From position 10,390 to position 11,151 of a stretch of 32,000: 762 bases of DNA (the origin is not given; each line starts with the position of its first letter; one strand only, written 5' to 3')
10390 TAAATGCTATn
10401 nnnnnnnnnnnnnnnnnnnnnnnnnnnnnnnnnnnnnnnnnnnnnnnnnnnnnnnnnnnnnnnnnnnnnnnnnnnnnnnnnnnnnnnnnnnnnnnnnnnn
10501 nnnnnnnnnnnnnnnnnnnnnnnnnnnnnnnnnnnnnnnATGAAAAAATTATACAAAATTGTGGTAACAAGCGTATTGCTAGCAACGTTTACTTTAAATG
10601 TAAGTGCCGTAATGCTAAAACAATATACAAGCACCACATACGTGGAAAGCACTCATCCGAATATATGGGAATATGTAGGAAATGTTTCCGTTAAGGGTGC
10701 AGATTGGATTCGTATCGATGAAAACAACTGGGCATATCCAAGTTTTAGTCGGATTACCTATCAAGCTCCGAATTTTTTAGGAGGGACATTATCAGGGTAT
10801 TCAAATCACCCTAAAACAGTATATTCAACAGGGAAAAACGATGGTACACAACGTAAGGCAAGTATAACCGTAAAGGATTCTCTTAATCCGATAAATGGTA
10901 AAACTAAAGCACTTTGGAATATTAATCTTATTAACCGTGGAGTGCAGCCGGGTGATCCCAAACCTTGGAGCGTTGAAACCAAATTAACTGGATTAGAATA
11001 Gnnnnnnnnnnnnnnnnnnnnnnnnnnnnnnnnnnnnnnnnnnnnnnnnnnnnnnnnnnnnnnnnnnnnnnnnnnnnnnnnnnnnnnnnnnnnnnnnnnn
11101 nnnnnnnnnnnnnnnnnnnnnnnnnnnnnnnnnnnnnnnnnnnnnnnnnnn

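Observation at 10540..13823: Lactococcin-972-type locus with an enlarged secreted protein and a split pair of DUF1430/FtsX-type membrane proteins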

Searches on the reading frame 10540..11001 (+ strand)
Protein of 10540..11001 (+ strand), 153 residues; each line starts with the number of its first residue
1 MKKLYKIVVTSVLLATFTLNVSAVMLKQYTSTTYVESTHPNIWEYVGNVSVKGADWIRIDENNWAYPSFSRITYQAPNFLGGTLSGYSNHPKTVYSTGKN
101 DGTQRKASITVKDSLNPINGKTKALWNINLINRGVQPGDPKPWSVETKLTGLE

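Call 3: search_protein_families(library=pfam, proteins=[window:10540-11001:+], max_evalue=1)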
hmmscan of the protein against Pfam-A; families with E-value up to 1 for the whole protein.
window:10540-11001:+ (153 aa): 0 families

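Call 4: search_protein_families(library=ncbifam, proteins=[window:10540-11001:+], max_evalue=1)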
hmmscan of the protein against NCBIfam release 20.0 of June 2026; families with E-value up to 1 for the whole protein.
window:10540-11001:+ (153 aa): 0 families

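Call 5: find_homologous_proteins(query=window:10540-11001:+, max_evalue=0.01)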
Query window:10540-11001:+ (153 aa): 6 proteins with E <= 0.01 among 14 candidates.
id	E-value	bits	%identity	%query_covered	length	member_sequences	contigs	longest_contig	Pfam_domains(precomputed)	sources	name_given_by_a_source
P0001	2.6e-92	325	95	100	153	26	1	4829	-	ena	-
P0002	8.7e-67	242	77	88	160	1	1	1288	-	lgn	-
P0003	1.1e-40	157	96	49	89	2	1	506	-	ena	-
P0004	2.3e-34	136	51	92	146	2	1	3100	-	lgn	-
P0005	1.0e-29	121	66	56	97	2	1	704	-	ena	-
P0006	9.6e-12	63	39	93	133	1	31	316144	-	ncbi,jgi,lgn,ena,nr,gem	ncbi:MAG TPA: hypothetical protein DC024_13305 [Clostridiales bacterium]|jgi:hypothetical protein|nr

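Call 8: search_solved_structures(query=A1, max_evalue=10, show_alignments=3)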
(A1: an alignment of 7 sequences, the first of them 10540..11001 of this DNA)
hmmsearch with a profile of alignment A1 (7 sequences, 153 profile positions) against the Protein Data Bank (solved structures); distinct sequences matched with E-value up to 10: 0.

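Call 18: find_encoding_contigs(protein=P0006, flank=8000, max_places=3)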
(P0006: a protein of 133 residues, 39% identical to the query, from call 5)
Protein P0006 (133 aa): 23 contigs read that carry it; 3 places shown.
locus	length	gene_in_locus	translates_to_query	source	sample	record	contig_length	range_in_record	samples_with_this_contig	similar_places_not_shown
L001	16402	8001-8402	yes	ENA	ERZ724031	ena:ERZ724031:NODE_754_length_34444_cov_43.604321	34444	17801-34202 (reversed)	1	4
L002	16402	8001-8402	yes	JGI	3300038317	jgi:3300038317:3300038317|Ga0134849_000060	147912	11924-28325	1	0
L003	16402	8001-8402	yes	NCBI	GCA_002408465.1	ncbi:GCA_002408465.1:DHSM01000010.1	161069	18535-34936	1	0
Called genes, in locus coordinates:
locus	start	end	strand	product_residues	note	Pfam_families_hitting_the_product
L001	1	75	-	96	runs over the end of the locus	PF13476:AAA_23 (weak)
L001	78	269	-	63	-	-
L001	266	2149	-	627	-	PF00270:DEAD, PF04851:ResIII, PF18766:SWI2_SNF2, PF00271:Helicase_C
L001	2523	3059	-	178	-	PF24716:WapI (weak)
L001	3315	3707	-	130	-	PF10117:McrBC (weak)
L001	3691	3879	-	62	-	-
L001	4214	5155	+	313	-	PF13391:HNH_2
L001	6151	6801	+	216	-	PF07155:ECF-ribofla_trS, PF12822:ECF_trnsprt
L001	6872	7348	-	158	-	PF14398:ATPgrasp_YheCD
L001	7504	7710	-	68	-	-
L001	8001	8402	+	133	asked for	-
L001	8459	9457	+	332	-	-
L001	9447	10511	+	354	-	-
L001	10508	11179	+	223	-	PF02463:SMC_N (faint), PF13555:AAA_29 (faint), PF00005:ABC_tran, PF03266:NTPase_1 (faint)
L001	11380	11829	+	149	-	-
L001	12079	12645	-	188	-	PF14398:ATPgrasp_YheCD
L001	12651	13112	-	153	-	-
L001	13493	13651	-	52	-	PF12804:NTP_transf_3 (weak)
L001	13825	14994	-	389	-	PF01979:Amidohydro_1, PF07969:Amidohydro_3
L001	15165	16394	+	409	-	PF01555:N6_N4_Mtase, PF01170:UPF0020 (faint)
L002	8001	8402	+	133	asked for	-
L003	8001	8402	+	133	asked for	-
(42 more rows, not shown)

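Call 20: predict_structure(alignment_id=A1)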
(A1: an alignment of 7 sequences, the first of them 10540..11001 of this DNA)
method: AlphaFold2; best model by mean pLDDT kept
length: 153 residues; sequences in the alignment: 7
mean_pLDDT: 43.7   pTM: 0.29
mean pLDDT of the five models: 43.7, 42.9, 41.7, 38.0, 36.1
residues with pLDDT >= 90: 0; 70-90: 0; 50-70: 50; < 50: 103
segments of 3 or more residues with pLDDT < 50: 13-56, 80-85, 95-124, 132-153
pLDDT, mean of each block of 10 residues (from residue 1): 56 40 27 39 41 45 54 53 51 47 38 42 50 45 34 27
secondary structure, 60 per line:
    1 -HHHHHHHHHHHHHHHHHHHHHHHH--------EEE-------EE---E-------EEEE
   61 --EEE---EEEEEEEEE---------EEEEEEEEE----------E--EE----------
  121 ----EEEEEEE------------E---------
elements in order: H2-25 E34-36 E57-60 E63-65 E69-77 E87-95 E125-131

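Call 28: search_protein_families(library=pfam, proteins=[L001:8459-9457:+, L001:9447-10511:+, L001:11380-11829:+], max_evalue=1)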
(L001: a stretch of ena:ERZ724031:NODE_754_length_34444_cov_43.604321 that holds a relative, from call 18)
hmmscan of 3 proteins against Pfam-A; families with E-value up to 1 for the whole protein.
L001:8459-9457:+ (332 aa): 2 families
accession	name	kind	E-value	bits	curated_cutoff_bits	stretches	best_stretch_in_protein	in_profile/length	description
PF01789.22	PsbP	-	0.12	12.8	23.5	1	25-78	5-54/155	PsbP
PF02975.19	Me-amine-dh_L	-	0.14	13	25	1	107-161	57-111/113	Methylamine dehydrogenase, L chain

L001:9447-10511:+ (354 aa): 3 families
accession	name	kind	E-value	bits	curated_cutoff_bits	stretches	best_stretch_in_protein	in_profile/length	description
PF12729.13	4HB_MCP_1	-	0.019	15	27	1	34-86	87-139/181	Four helix bundle sensory module for signal transduction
PF21379.2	Gp6-like_1st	-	0.031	14.5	27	1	269-333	3-63/74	Baseplate wedge protein gp6-like, helical domain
PF21746.2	DUF6869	-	0.11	12.9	30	1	170-203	58-89/107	Family of unknown function (DUF6869)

L001:11380-11829:+ (149 aa): 2 families
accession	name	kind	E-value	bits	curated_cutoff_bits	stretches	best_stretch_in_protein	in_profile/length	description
PF13428.12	TPR_14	-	0.00086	20.2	23.5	1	32-63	6-37/44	Tetratricopeptide repeat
PF13816.12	Dehydratase_hem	-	0.17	11.6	25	1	32-81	221-270/310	Haem-containing dehydratase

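Call 29: find_encoding_contigs(protein=P0004, flank=5000, max_places=3)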
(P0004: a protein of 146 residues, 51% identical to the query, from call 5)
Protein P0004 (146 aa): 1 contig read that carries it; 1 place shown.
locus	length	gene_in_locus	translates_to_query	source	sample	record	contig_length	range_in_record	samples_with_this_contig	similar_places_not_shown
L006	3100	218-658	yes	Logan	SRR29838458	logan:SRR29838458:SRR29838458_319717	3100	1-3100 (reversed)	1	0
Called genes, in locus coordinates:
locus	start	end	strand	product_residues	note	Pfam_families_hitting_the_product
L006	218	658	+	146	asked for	-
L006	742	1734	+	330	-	-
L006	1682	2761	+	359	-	-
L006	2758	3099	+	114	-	?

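Call 30: find_encoding_contigs(protein=P0001, flank=5000, max_places=3)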
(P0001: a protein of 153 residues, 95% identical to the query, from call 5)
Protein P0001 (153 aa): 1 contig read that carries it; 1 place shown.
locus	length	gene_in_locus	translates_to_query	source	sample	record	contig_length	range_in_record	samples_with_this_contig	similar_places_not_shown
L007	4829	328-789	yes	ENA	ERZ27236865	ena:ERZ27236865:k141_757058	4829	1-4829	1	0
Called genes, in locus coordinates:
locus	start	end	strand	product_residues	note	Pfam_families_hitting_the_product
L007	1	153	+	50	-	?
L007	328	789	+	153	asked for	-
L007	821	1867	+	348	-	-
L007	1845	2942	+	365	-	-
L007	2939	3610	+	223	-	PF00005:ABC_tran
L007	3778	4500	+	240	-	PF00072:Response_reg, PF04397:LytTR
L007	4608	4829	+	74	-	?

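Call 42: search_protein_representatives(alignment_id=A2)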
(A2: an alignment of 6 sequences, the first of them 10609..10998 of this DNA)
Query: 6 sequences, 127 profile positions. Proteins with E-value up to 0.001 (for the whole library): 53; up to 1e-10: 19; up to 1e-30: 3. The best 53 are listed.
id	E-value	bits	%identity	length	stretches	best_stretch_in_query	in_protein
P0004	2.7e-52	192.3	-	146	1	1-126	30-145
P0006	1.7e-40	154.1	-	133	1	2-127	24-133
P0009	6.0e-34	133.0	-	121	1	2-122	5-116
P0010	6.6e-30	119.9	-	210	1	2-107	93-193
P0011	3.4e-29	117.6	-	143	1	1-110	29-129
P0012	2.2e-26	108.5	-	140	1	3-122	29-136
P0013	2.5e-25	105.1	-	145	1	2-122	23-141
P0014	2.4e-23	98.7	-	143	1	2-120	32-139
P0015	1.4e-22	96.2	-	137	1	2-119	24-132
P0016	1.8e-22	95.8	-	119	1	2-92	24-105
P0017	2.0e-20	89.2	-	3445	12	64-112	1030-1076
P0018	2.6e-19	85.6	-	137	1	3-117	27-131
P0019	3.4e-17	78.8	-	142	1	2-122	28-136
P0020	1.3e-14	70.4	-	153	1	3-114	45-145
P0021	6.4e-12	61.7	-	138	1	6-99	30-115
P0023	2.4e-11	59.9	-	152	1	3-119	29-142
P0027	5.1e-10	55.6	-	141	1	5-102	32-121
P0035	1.5e-07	47.7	-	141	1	3-106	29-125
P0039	1.0e-06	44.9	-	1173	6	29-53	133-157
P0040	1.1e-06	44.8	-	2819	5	46-112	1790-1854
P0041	2.4e-06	43.7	-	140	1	1-108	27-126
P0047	3.3e-05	40.1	-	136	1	9-106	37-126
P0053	1.7e-04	37.8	-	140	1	3-110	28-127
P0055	2.8e-04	37.1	-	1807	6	70-112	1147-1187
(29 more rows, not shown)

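Call 45: search_protein_families(library=pfam, alignment_id=A4, max_evalue=0.1)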
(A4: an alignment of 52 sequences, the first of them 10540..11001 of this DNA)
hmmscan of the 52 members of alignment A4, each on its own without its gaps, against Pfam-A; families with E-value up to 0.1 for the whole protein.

A. member 1, window:10540-11001:+ (153 aa): 0 families

B. families by the number of members that match (of 52 scanned): 8 families
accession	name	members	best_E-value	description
PF01389.23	OmpA_membrane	1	0.01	OmpA-like transmembrane domain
PF02706.20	Wzz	1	0.014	Chain length determinant protein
PF17534.7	DUF5453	1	0.024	Family of unknown function (DUF5453)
PF23535.1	Microp_apicomplexa_21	1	0.027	Apicomplexa microprotein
PF23214.1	SH3_CYT4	1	0.04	Mitochondrial protein cyt-4 SH3 domain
PF07367.17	FB_lectin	1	0.059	Fungal fruit body lectin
PF19863.4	DUF6337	1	0.062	Family of unknown function (DUF6337)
PF05869.16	Dam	1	0.085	DNA N-6-adenine-methyltransferase (Dam)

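Call 47: find_encoding_contigs(protein=P0023, flank=5000, max_places=2)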
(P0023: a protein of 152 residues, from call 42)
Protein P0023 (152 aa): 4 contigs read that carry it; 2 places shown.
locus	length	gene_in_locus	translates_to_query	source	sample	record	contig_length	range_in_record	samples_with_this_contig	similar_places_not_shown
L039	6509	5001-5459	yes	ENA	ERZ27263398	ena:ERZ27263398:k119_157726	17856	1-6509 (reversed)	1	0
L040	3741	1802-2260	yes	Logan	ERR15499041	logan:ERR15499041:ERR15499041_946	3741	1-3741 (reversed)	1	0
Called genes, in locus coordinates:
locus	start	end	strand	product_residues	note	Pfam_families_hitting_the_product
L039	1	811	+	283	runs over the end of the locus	PF00763:THF_DHG_CYH, PF02882:THF_DHG_CYH_C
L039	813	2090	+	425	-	PF08245:Mur_ligase_M, PF02875:Mur_ligase_C, PF27239:FOL3_C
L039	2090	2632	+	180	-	PF01812:5-FTHF_cyc-lig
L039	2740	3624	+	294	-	PF02645:DegV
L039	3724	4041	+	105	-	PF03788:LrgA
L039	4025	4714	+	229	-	PF04172:LrgB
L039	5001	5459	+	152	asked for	-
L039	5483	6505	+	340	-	-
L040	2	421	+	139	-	?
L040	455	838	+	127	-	PF03788:LrgA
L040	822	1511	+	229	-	PF04172:LrgB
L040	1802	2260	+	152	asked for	-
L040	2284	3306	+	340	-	-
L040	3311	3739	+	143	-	?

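Call 48: find_encoding_contigs(protein=P0012, flank=6000, max_places=2)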
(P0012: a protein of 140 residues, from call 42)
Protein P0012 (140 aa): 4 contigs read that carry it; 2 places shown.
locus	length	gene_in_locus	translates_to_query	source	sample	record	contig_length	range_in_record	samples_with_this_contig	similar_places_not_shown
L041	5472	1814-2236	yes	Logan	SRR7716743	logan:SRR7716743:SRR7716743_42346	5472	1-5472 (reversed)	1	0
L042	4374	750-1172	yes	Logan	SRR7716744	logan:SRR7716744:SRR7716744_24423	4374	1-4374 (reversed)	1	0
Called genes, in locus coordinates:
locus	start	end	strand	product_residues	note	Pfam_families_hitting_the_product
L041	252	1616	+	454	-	PF01565:FAD_binding_4, PF02913:FAD-oxidase_C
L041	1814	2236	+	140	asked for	-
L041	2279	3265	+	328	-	-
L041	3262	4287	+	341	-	-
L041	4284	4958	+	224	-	PF02463:SMC_N (weak), PF00005:ABC_tran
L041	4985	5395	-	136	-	PF11969:DcpS_C, PF01230:HIT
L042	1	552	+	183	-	?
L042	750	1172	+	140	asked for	-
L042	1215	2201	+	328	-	-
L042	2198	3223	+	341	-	-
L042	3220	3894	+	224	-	PF02463:SMC_N (weak), PF00005:ABC_tran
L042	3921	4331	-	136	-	PF11969:DcpS_C, PF01230:HIT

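Call 49: find_encoding_contigs(protein=P0035, flank=6000, max_places=2)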
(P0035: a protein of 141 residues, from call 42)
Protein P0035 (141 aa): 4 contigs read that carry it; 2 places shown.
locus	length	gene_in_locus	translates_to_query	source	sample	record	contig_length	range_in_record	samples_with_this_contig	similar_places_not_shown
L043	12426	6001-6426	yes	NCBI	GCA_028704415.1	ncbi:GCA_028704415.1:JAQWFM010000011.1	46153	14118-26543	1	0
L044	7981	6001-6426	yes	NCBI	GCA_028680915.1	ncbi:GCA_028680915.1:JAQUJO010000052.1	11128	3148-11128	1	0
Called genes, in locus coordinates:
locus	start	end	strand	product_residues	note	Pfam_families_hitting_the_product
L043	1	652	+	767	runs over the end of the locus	PF00270:DEAD, PF04851:ResIII (weak), PF00271:Helicase_C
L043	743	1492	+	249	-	PF00106:adh_short, PF08659:KR, PF23441:SDR, PF13561:adh_short_C2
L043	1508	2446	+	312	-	PF01156:IU_nuc_hydro, PF07632:Sde182_NH-like (weak)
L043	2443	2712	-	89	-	-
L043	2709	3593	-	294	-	PF00268:Ribonuc_red_sm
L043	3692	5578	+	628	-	PF12833:HTH_18, PF00165:HTH_AraC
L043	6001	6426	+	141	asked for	-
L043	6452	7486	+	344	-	-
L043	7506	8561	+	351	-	-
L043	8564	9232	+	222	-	PF00005:ABC_tran, PF13304:AAA_21 (faint)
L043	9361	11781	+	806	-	PF00690:Cation_ATPase_N, PF00122:E1-E2_ATPase, PF00702:Hydrolase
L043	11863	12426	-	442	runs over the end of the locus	PF02811:PHP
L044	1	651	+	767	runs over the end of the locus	PF00270:DEAD, PF04851:ResIII (weak), PF00271:Helicase_C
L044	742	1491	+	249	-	PF00106:adh_short, PF08659:KR, PF23441:SDR, PF13561:adh_short_C2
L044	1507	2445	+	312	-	PF01156:IU_nuc_hydro, PF07632:Sde182_NH-like (weak)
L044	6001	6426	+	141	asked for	-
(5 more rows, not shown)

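Call 50: find_encoding_contigs(protein=P0053, flank=6000, max_places=2)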
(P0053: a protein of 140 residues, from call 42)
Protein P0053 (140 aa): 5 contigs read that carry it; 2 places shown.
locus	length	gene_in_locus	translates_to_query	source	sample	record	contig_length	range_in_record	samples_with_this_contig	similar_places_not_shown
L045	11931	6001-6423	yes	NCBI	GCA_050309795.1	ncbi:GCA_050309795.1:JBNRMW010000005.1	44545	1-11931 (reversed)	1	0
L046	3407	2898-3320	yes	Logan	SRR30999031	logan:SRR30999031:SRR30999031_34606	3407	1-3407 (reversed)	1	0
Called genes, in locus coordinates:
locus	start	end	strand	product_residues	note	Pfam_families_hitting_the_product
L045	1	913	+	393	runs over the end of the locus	PF00155:Aminotran_1_2, PF01053:Cys_Met_Meta_PP (weak)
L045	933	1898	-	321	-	PF01210:NAD_Gly3P_dh_N, PF02558:ApbA (weak), PF07479:NAD_Gly3P_dh_C, PF20618:GPD_NAD_C_bact (weak)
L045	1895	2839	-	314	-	PF00389:2-Hacid_dh, PF02826:2-Hacid_dh_C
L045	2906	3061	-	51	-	-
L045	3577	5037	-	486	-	PF14659:Phage_int_SAM_3, PF00589:Phage_integrase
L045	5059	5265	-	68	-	PF12728:HTH_17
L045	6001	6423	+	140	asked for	-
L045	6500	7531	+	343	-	-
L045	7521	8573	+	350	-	-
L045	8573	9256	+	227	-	PF00005:ABC_tran, PF13304:AAA_21 (faint)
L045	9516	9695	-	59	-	-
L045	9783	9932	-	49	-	-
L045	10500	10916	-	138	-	-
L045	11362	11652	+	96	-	PF01527:HTH_Tnp_1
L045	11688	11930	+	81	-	?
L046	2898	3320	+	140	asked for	-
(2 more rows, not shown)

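Call 51: predict_structure(alignment_id=A4)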
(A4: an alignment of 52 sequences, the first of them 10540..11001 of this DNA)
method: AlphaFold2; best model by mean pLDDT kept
length: 153 residues; sequences in the alignment: 52
mean_pLDDT: 81.6   pTM: 0.73
mean pLDDT of the five models: 81.6, 81.6, 81.5, 79.4, 78.2
residues with pLDDT >= 90: 71; 70-90: 41; 50-70: 35; < 50: 6
segments of 3 or more residues with pLDDT < 50: 147-150
pLDDT, mean of each block of 10 residues (from residue 1): 59 63 89 95 93 91 90 87 71 96 98 79 92 77 50 62
secondary structure, 60 per line:
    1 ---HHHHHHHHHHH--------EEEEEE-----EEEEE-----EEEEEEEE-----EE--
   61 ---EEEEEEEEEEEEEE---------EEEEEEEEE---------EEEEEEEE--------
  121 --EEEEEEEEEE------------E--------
elements in order: H4-14 E23-28 E34-38 E44-51 E64-77 E87-95 E105-112 E123-132

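Call 52: search_protein_families(library=pfam, proteins=[L041:2279-3265:+, L041:3262-4287:+, L043:6452-7486:+, L043:7506-8561:+, L045:6500-7531:+, L045:7521-8573:+, L039:5483-6505:+, L006:742-1734:+, L006:1682-2761:+], max_evalue=1)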
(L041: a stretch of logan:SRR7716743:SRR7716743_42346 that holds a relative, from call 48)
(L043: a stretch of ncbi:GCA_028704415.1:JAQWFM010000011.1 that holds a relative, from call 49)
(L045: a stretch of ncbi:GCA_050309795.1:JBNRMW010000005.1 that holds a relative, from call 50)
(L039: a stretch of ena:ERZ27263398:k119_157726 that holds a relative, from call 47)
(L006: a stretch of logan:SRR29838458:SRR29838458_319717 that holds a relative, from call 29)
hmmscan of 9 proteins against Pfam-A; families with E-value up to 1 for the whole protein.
L041:2279-3265:+ (328 aa): 2 families
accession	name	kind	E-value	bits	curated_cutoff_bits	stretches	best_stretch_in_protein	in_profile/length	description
PF01047.28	MarR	-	0.16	12.3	24.6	1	159-191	19-48/59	MarR family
PF08019.17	EptA_B_N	-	0.41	10.9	22.3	1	199-231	46-80/152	Phosphoethanolamine transferase EptA/EptB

L041:3262-4287:+ (341 aa): 1 family
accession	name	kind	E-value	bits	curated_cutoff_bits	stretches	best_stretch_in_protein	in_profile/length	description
PF15219.11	TEX12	-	0.063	14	27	1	151-182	12-43/85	Testis-expressed 12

L043:6452-7486:+ (344 aa): 0 families

L043:7506-8561:+ (351 aa): 2 families
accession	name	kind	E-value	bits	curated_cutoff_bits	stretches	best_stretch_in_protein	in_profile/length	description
PF07242.16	DUF1430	-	0.077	13.7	28.2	1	265-348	19-99/100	Protein of unknown function (DUF1430)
PF17740.6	DUF5577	-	0.29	11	35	1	83-175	155-248/334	Family of unknown function (DUF5577)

L045:6500-7531:+ (343 aa): 0 families

L045:7521-8573:+ (350 aa): 1 family
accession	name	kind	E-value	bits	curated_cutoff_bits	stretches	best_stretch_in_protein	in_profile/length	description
PF13065.11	DUF3928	-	0.15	13.2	30.3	1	52-93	36-77/95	Protein of unknown function (DUF3928)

L039:5483-6505:+ (340 aa): 2 families
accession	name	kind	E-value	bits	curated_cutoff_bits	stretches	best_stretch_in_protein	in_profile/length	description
PF02687.27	FtsX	-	0.00045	20.7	25.5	1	230-324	3-96/120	FtsX-like permease C-terminal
PF04956.18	TrbC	-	0.23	12.1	27.9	1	258-318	34-87/98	TrbC/VIRB2 pilin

L006:742-1734:+ (330 aa): 0 families

L006:1682-2761:+ (359 aa): 1 family
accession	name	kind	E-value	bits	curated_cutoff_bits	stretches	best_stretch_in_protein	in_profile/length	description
PF19451.5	DUF5989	-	0.031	14.8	27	1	248-267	16-35/49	Family of unknown function (DUF5989)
